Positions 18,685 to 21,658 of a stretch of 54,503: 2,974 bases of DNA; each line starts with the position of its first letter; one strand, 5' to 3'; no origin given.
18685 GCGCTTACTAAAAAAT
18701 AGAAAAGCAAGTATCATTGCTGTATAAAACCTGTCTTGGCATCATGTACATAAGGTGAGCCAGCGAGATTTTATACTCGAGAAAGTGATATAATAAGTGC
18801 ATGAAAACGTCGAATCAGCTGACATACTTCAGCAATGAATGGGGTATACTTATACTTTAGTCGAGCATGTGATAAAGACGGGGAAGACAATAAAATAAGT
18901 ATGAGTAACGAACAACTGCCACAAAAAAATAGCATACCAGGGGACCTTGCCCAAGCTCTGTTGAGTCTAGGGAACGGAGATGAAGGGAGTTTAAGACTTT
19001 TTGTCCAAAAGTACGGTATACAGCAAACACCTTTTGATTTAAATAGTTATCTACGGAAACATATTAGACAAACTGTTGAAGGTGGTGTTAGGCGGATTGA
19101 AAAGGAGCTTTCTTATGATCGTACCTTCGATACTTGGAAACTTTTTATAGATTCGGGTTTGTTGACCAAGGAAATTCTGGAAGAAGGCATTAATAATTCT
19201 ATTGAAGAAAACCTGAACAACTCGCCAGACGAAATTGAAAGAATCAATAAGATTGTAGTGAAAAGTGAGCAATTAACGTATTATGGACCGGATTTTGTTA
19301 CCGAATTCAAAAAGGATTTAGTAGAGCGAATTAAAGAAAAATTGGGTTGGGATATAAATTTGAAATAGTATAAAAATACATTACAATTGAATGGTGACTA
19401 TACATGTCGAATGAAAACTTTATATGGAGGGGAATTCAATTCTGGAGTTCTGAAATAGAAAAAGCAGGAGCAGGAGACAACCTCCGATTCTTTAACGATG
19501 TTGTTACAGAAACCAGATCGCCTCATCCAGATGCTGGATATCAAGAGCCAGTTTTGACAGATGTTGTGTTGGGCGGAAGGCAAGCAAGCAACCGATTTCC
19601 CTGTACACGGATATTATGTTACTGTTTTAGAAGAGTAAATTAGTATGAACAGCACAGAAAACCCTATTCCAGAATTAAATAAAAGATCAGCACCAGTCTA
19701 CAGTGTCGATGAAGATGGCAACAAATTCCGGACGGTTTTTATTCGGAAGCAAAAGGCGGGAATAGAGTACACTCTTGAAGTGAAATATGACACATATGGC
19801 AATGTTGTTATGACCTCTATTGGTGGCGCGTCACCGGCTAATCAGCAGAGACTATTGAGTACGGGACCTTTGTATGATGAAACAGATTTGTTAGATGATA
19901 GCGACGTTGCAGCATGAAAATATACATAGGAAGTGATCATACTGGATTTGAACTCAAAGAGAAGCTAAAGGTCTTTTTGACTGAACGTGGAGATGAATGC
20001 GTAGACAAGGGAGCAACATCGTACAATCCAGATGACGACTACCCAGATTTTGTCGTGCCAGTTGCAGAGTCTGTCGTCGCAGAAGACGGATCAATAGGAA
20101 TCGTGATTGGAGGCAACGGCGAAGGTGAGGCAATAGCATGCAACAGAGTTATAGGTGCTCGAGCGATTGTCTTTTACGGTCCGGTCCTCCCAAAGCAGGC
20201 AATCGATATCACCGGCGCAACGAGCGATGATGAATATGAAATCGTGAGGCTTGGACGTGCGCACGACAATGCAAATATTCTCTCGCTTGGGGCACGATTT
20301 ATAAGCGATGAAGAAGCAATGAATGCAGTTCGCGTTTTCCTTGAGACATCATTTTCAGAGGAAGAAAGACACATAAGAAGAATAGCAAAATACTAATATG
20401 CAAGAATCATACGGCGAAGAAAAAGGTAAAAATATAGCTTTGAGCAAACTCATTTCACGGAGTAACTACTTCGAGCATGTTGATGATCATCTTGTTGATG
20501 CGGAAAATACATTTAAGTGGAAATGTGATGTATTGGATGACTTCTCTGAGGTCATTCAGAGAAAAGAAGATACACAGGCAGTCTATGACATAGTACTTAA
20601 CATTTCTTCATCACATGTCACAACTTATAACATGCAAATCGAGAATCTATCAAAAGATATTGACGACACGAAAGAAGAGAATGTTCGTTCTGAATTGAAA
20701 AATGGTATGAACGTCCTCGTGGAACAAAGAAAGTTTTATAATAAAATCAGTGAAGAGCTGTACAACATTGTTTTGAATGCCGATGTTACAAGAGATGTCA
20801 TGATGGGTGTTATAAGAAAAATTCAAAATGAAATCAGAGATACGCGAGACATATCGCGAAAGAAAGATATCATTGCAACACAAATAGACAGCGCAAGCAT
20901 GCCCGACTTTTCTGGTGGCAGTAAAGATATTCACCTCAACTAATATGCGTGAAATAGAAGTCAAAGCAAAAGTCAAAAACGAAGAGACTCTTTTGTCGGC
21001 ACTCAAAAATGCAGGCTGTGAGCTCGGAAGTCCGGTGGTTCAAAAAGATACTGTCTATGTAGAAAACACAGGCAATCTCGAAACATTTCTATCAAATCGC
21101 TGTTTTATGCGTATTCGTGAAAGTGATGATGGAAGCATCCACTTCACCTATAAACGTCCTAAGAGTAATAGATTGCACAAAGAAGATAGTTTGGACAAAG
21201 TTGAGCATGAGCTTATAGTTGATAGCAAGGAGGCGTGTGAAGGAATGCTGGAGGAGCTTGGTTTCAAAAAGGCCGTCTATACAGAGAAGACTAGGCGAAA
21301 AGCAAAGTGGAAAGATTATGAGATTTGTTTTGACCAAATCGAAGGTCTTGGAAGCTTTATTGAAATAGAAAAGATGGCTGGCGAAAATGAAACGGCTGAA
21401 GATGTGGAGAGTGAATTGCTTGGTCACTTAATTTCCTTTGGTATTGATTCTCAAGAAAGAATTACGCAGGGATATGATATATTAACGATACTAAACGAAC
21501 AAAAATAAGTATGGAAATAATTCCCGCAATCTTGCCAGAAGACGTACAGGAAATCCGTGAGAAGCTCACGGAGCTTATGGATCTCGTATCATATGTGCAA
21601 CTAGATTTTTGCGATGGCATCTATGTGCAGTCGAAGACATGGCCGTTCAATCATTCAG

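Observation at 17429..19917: Duplicated gap-rpiB junction: 60-bp perfect repeat of the gap 3' end plus a decayed rpiB 5' end bracket AT-rich orphan genes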

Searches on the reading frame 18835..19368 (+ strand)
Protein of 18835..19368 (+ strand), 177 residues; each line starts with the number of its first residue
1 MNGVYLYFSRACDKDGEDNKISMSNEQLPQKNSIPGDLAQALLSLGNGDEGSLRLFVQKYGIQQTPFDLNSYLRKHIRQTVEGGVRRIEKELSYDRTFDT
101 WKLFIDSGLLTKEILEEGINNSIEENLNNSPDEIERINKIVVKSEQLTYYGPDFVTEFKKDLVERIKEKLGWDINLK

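Call 10: search_protein_families(library=pfam, proteins=[window:18901-19368:+], max_evalue=0.1)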
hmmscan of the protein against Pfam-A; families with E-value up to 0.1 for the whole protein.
window:18901-19368:+ (155 aa): 0 families

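Call 11: search_protein_families(library=padloc, proteins=[window:18901-19368:+], max_evalue=0.1)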
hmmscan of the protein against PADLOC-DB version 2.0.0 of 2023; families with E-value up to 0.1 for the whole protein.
window:18901-19368:+ (155 aa): 1 family
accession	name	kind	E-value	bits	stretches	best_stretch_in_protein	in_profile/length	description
PDLC03839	LeoA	-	0.015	12.4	1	48-135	315-391/559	-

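Call 12: search_protein_families(library=phrogs, proteins=[window:18901-19368:+], max_evalue=0.1)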
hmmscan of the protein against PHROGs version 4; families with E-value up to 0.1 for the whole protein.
window:18901-19368:+ (155 aa): 0 families

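Call 17: find_encoding_contigs(protein=window:18835-19368:+, flank=6000, max_places=10)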
Protein window:18835-19368:+ (177 aa): 4 contigs read that carry it; 3 places shown.
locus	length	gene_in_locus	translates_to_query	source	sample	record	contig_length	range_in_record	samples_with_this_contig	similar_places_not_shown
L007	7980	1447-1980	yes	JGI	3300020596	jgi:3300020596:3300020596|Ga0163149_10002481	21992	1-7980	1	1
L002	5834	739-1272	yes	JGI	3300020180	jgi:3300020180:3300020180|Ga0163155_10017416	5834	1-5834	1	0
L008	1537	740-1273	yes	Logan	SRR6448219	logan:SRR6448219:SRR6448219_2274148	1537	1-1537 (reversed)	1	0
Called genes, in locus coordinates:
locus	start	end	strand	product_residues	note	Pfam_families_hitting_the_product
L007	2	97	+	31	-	?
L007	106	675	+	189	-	-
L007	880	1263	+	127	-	-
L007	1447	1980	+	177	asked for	-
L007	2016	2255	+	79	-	-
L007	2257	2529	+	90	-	-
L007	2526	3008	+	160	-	PF02502:LacAB_rpiB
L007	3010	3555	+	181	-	-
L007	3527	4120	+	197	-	PF01928:CYTH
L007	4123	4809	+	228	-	PF00834:Ribul_P_3_epim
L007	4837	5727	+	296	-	PF13292:DXP_synthase_N, PF00456:Transketolase_N, PF00676:E1_dh (weak)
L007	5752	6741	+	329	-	PF02779:Transket_pyr, PF02780:Transketolase_C, PF22613:Transketolase_C_1 (weak), PF17147:PFOR_II (weak)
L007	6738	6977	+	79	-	PF26604:CBU_0592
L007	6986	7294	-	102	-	-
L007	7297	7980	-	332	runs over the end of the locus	PF00294:PfkB, PF08543:Phos_pyr_kin (weak)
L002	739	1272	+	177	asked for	-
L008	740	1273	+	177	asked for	-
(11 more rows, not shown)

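Call 42: find_homologous_proteins(query=window:18901-19368:+, max_evalue=0.01)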
Query window:18901-19368:+ (155 aa): 1 proteins with E <= 0.01 among 57 candidates.
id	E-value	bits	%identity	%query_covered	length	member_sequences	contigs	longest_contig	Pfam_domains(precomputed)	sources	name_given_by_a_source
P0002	7.3e-95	333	99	100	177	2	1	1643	-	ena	-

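Call 45: find_encoding_contigs(protein=P0002, flank=6000, max_places=6)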
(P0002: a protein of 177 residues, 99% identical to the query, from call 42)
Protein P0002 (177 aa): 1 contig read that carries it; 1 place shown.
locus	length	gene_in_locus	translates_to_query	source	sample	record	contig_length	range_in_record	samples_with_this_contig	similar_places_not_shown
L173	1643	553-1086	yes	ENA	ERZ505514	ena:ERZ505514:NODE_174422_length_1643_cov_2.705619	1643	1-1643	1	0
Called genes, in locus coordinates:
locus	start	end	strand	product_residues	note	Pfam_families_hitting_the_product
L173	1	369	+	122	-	?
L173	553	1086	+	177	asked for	-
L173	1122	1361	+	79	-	-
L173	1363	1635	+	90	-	-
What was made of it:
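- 18901..19368 (+): ORF155, older resident cargo. Its ATG shares its A with the last base of the repeat. A 99% variant occurs in L173 (calls 42, 45).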

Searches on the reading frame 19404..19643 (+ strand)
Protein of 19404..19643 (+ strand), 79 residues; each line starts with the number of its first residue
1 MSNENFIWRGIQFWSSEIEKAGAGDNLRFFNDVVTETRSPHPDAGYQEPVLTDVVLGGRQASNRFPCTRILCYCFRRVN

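Call 10: search_protein_families(library=pfam, proteins=[window:19404-19643:+], max_evalue=0.1)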
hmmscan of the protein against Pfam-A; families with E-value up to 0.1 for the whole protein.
window:19404-19643:+ (79 aa): 0 families

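Call 11: search_protein_families(library=padloc, proteins=[window:19404-19643:+], max_evalue=0.1)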
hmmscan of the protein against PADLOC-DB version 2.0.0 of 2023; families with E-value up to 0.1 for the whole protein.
window:19404-19643:+ (79 aa): 0 families

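Call 12: search_protein_families(library=phrogs, proteins=[window:19404-19643:+], max_evalue=0.1)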
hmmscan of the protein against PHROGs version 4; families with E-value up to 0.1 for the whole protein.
window:19404-19643:+ (79 aa): 0 families
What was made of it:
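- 19404..19643 (+): ORF79, an orphan ORF with no support beyond the ORF itself. No Pfam, PADLOC or PHROG hit (calls 10-12).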

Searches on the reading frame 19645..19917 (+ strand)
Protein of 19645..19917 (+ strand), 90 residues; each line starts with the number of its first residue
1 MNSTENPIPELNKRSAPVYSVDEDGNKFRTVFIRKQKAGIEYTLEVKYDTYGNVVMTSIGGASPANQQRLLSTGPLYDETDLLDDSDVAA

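Call 10: search_protein_families(library=pfam, proteins=[window:19645-19917:+], max_evalue=0.1)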
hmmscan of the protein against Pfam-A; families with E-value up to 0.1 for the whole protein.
window:19645-19917:+ (90 aa): 1 family
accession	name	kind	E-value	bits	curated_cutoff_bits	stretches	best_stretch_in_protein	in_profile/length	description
PF12229.13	PG_binding_4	-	0.093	13.3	22.1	0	12-49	15-53/117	Putative peptidoglycan binding domain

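Call 11: search_protein_families(library=padloc, proteins=[window:19645-19917:+], max_evalue=0.1)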
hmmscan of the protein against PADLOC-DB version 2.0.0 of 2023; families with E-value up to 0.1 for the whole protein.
window:19645-19917:+ (90 aa): 0 families

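Call 12: search_protein_families(library=phrogs, proteins=[window:19645-19917:+], max_evalue=0.1)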
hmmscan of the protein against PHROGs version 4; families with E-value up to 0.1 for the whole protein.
window:19645-19917:+ (90 aa): 0 families

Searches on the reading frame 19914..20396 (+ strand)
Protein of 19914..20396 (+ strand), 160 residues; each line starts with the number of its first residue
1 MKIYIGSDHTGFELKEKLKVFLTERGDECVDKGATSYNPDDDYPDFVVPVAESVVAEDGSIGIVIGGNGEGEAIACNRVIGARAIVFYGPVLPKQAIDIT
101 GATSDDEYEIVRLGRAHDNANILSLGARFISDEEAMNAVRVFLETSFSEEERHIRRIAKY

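Call 10: search_protein_families(library=pfam, proteins=[window:19914-20396:+], max_evalue=0.1)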
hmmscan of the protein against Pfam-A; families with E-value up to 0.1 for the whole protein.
window:19914-20396:+ (160 aa): 1 family
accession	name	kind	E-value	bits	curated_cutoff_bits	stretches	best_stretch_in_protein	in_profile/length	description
PF02502.23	LacAB_rpiB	-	4.6e-37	127.5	24.7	2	3-88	1-85/138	Ribose/Galactose Isomerase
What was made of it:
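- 19914..20396 (+): rpiB, intact. Pfam LacAB_rpiB 4.6e-37 (call 10).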

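Call 14: find_encoding_contigs(protein=window:19914-20396:+, flank=6000, max_places=10)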
Protein window:19914-20396:+ (160 aa): 8 contigs read that carry it; 5 places shown.
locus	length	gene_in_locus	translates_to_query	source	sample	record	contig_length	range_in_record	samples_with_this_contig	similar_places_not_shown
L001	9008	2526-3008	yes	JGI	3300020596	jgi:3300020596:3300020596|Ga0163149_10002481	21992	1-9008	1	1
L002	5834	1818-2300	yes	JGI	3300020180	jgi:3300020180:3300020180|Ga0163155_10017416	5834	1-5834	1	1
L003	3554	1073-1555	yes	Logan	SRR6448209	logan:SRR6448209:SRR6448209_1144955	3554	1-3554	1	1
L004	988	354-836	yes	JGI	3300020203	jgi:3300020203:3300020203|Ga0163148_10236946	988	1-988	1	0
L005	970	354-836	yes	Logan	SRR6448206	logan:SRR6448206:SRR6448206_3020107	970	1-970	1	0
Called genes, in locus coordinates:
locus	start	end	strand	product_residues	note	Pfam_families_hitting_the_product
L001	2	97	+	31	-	?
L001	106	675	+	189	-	-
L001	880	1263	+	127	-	-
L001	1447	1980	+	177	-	-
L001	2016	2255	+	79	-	-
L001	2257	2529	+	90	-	-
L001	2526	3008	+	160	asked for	PF02502:LacAB_rpiB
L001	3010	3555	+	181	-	-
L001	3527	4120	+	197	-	PF01928:CYTH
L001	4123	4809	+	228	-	PF00834:Ribul_P_3_epim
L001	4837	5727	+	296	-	PF13292:DXP_synthase_N, PF00456:Transketolase_N, PF00676:E1_dh (weak)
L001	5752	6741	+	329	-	PF02779:Transket_pyr, PF02780:Transketolase_C, PF22613:Transketolase_C_1 (weak), PF17147:PFOR_II (weak)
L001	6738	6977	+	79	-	PF26604:CBU_0592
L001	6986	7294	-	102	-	-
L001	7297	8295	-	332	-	PF00294:PfkB, PF08543:Phos_pyr_kin (weak)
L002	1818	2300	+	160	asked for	PF02502:LacAB_rpiB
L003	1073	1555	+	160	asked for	PF02502:LacAB_rpiB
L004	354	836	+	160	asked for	PF02502:LacAB_rpiB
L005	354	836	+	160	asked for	PF02502:LacAB_rpiB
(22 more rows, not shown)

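Call 96: find_related_loci(query=A3, collection=viral_contigs, flank=6000)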
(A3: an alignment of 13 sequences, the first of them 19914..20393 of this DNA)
Query A3 (160 aa) in viral_contigs; peptide patterns used: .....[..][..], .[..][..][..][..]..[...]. (x = any residue, [..] = any of these).
167 stretches matched a pattern; 17 encode a relative of the query (tblastn E <= 1e-3); 17 distinct loci.
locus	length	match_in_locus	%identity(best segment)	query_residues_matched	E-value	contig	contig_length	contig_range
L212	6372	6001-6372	50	1-130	1e-32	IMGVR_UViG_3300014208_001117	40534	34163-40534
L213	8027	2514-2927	36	2-159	3e-24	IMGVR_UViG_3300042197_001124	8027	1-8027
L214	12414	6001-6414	36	2-159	9e-24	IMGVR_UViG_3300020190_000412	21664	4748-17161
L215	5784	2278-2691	36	2-159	8e-24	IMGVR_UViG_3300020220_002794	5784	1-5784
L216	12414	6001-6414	36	2-159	9e-24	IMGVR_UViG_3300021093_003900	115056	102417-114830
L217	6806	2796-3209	35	2-159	3e-23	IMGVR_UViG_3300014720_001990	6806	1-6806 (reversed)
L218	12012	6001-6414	35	2-159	3e-23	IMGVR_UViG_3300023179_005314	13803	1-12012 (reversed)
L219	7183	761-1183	33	1-159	5e-23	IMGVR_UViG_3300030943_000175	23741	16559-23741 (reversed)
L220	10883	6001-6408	39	2-159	6e-23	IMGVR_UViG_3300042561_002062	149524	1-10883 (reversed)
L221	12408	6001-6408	39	2-159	6e-23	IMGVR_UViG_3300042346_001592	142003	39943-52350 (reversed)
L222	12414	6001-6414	35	2-159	2e-22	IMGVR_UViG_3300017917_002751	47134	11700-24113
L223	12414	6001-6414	35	2-159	2e-22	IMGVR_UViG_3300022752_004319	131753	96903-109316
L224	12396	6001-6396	37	3-157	5e-20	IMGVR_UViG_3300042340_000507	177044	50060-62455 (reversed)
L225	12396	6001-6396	37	3-157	5e-20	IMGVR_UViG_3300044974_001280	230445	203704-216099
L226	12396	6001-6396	37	3-157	5e-20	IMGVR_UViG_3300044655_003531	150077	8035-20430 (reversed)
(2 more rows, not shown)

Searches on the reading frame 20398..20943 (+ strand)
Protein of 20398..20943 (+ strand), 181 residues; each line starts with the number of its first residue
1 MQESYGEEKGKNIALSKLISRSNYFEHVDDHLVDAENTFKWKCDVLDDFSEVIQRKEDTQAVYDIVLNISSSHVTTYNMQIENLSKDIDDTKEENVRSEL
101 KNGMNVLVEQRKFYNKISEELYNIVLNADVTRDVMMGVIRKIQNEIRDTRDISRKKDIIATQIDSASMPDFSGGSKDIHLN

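Call 10: search_protein_families(library=pfam, proteins=[window:20398-20943:+], max_evalue=0.1)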
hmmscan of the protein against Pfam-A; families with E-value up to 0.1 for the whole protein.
window:20398-20943:+ (181 aa): 2 families
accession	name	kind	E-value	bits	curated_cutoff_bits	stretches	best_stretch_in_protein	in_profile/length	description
PF01544.23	CorA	-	0.041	13.6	27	1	45-119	90-165/292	CorA-like Mg2+ transporter protein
PF02881.24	SRP54_N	-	0.094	13.4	22.4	0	111-160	16-69/75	SRP54-type protein, helical bundle domain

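Call 11: search_protein_families(library=padloc, proteins=[window:20398-20943:+], max_evalue=0.1)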
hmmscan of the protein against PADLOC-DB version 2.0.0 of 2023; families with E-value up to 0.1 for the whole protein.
window:20398-20943:+ (181 aa): 0 families

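Call 12: search_protein_families(library=phrogs, proteins=[window:20398-20943:+], max_evalue=0.1)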
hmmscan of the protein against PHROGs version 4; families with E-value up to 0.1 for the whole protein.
window:20398-20943:+ (181 aa): 2 families
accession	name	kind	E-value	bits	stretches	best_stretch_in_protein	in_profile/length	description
phrog_2717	-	unknown function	0.012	16.3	1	44-121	12-87/193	-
phrog_22471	-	unknown function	0.07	14.3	1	98-164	28-90/161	-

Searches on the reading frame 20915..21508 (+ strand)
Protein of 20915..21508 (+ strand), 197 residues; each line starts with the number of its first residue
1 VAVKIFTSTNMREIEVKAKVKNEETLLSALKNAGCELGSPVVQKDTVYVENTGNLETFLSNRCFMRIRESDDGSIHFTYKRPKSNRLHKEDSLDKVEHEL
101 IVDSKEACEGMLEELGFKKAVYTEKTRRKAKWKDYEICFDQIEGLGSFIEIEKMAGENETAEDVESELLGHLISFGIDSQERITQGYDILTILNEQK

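Call 10: search_protein_families(library=pfam, proteins=[window:20915-21508:+], max_evalue=0.1)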
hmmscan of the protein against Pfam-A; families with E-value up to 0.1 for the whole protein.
window:20915-21508:+ (197 aa): 2 families
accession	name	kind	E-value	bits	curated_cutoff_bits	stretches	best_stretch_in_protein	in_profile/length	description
PF01928.26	CYTH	-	1.5e-21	77.5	23.2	1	11-187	1-179/179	CYTH domain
PF08823.16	PG_binding_2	-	0.079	13.7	21.1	0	94-127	7-44/74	Putative peptidoglycan binding domain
